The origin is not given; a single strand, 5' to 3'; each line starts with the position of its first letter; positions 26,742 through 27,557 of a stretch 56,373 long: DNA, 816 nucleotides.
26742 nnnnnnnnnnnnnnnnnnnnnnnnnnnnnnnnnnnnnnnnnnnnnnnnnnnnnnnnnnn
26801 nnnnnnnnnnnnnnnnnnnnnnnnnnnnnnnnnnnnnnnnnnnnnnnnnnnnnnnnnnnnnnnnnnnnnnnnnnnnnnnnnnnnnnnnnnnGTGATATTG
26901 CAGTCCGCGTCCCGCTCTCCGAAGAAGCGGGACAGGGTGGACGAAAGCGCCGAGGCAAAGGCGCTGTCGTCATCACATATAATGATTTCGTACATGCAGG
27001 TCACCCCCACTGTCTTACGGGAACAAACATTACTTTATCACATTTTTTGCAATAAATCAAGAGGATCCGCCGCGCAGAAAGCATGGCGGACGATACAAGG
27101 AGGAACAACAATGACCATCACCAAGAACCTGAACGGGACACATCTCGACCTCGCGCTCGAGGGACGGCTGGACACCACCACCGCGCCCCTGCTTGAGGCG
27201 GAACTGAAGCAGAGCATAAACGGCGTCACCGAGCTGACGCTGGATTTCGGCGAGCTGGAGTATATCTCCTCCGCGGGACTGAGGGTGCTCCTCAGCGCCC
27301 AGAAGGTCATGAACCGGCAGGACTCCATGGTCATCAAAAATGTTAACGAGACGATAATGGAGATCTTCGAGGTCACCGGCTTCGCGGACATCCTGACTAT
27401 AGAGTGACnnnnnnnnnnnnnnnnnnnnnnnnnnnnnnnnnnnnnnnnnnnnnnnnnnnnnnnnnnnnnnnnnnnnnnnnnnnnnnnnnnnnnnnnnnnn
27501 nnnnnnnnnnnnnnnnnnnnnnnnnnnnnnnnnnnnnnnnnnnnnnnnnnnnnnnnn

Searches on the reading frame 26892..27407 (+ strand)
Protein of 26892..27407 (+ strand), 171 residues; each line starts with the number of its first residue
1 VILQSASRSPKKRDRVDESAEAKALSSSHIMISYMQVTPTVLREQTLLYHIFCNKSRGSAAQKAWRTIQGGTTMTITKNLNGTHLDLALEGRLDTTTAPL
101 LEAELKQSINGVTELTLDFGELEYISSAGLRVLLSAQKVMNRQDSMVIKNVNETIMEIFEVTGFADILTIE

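Call 5: search_protein_families(library=pfam, proteins=[window:26892-27407:+])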
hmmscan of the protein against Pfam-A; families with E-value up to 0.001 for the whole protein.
window:26892-27407:+ (171 aa): 2 families
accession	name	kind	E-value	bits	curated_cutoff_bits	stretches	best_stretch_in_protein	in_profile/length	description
PF13466.11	STAS_2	-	6.8e-13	49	29.2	1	87-164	1-79/80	STAS domain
PF01740.26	STAS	-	7.5e-13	48.6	22.6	1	81-170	7-99/106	STAS domain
